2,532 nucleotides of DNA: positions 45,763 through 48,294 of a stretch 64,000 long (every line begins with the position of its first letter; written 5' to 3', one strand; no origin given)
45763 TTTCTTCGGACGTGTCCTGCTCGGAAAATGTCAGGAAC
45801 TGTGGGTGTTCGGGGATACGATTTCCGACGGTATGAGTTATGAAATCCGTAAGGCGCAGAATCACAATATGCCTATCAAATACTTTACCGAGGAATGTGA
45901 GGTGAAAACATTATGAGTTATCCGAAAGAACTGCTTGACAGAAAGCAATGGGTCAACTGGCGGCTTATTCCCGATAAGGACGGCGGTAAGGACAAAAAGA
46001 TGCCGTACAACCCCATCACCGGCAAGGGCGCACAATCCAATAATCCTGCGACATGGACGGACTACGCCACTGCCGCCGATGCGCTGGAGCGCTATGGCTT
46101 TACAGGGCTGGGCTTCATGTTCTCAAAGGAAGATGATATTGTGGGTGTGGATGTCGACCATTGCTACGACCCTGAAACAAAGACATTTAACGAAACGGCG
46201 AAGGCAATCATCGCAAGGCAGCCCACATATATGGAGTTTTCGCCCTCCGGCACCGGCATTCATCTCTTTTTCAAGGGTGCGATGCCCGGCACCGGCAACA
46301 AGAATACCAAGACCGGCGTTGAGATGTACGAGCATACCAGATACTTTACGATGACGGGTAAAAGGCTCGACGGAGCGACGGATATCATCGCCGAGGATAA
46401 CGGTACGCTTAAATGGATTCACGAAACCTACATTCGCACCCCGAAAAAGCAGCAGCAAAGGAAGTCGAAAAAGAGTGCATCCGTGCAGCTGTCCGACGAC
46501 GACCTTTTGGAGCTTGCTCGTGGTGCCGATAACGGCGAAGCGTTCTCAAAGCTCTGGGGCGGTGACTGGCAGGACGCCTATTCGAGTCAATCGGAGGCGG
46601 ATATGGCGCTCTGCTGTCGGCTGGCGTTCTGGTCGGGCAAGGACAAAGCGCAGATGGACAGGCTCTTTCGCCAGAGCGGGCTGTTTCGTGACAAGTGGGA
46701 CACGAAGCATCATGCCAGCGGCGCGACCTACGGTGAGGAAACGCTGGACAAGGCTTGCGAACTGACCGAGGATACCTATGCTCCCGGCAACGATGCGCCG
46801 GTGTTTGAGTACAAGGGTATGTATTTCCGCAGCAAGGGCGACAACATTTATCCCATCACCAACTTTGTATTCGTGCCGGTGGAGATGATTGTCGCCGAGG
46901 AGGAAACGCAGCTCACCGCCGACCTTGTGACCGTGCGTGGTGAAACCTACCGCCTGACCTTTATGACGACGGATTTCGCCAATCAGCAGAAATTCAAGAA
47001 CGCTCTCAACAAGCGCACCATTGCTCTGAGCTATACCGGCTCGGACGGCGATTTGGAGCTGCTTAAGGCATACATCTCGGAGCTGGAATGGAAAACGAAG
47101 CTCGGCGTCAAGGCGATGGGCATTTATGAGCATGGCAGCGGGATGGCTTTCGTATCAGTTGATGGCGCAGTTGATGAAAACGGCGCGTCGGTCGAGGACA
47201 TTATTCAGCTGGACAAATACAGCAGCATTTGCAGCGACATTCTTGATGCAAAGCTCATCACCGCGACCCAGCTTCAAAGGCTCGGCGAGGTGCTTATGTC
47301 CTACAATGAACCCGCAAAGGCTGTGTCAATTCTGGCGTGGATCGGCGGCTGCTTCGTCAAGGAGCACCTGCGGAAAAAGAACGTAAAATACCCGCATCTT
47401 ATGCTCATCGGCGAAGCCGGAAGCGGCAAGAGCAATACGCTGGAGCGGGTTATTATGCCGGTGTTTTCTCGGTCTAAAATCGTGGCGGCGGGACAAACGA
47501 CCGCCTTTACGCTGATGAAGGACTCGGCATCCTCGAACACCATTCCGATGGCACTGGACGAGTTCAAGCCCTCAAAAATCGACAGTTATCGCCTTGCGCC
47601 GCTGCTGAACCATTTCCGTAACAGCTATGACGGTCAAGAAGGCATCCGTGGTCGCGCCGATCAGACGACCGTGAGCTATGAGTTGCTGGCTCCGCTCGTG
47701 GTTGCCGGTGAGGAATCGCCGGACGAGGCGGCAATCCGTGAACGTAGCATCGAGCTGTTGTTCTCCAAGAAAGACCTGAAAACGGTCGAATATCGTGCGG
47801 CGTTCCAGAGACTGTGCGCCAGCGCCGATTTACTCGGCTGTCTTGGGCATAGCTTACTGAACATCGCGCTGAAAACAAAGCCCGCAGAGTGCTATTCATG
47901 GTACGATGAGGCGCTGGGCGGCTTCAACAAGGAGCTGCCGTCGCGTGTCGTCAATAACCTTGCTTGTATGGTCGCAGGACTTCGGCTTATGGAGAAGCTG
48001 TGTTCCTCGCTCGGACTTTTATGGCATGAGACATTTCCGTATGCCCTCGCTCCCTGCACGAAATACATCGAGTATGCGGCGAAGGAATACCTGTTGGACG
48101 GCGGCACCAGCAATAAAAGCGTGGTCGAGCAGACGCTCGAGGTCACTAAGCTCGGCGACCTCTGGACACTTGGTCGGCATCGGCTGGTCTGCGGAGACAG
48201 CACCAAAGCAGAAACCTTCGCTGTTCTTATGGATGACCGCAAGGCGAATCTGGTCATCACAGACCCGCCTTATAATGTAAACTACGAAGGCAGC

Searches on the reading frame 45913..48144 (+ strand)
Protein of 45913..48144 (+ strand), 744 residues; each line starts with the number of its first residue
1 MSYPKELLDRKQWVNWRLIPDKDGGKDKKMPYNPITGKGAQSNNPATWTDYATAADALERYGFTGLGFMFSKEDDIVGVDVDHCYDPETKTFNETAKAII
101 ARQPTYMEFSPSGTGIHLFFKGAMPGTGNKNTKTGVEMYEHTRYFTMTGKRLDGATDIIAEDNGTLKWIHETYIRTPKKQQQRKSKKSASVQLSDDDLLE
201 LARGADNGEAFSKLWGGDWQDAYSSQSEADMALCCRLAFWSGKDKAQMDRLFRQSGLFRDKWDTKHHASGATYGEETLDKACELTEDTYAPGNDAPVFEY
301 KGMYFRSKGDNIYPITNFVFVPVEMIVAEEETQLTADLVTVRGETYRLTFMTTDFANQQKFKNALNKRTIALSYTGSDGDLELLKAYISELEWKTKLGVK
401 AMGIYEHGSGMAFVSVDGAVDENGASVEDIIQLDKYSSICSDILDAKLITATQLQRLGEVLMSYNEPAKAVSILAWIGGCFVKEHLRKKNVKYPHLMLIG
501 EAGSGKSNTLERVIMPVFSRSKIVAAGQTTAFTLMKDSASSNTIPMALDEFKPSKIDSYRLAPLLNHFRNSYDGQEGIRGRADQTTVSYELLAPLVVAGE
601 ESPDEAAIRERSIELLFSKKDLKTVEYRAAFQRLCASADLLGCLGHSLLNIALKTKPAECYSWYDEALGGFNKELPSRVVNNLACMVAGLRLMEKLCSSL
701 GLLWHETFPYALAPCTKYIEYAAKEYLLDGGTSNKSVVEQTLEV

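Call 65: search_dna_similar(query=window:45913-48144:+, collection=phages, mode=protein, max_rows=12)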
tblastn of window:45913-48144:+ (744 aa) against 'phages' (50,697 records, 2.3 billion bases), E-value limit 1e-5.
Records with a match: 363; places in all: 364; records where one place covers at least 80% of the query: 0.
Best place of each record, by identity: <60% 363.
By first word of the organism name: Klebsiella 74; Pseudomonas 71; Lactobacillus 17; Xanthomonas 17; Listeria 15; Rhizobium 14; Vibrio 13; Escherichia 12; Stenotrophomonas 11; Acinetobacter 11; and 38 more.
By host as written in the record: Klebsiella pneumoniae 45; - 28; Pseudomonas aeruginosa 22; Pseudomonas sp. 8; Pseudomonas syringae 8; Listeria monocytogenes 7; Rhodobacter capsulatus YW1 7; Sphingomonas sp. PM2 6; and 141 more.
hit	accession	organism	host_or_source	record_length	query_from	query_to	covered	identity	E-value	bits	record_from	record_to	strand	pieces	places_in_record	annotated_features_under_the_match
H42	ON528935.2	Bacillus phage vB_BteM-A9Y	Bacillus tequilensis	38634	4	288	38%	40.1%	1e-44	179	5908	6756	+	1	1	DNA primase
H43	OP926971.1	Listeria phage FHC15313-PLM26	Listeria monocytogenes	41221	4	294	39%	39.0%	5e-38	159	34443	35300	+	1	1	P4 family primase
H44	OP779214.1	Listeria phage LP-P111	Listeria monocytogenes LM 71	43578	4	291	39%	39.4%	6e-35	149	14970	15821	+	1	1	dsDNA helicase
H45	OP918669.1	Bacillus phage yong1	Bacillus subtilis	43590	4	281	37%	40.7%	7e-45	180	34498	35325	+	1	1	primase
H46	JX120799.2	Listeria phage LP-030-2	-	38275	4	294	39%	38.3%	3e-37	157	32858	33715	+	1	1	primase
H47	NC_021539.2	Listeria phage LP-030-2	-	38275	4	294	39%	38.3%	3e-37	157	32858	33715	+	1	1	DNA primase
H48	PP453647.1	Listeria phage vB_Lmo_2389_typeII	Listeria monocytogenes LM2684 (serotype ...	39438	4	294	39%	38.3%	3e-37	157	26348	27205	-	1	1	DNA primase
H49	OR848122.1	Listeria phage LM 4-14-1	Listeria monocytogenes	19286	4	291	39%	38.7%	2e-34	147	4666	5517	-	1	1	record has no annotation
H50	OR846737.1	Listeria phage LM 4-11-1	Listeria monocytogenes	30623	4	291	39%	38.7%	2e-34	147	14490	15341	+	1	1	record has no annotation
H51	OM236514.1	Bacillus phage rho14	Bacillus subtilis BEST7003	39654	4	281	37%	39.6%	3e-44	178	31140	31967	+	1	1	DNA primase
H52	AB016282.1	Bacillus phage phi105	-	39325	4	281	37%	39.6%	7e-44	177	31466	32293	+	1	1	unnamed protein product; ORF11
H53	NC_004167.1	Bacillus phage phi105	-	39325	4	281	37%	39.6%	7e-44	177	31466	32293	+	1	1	DNA primase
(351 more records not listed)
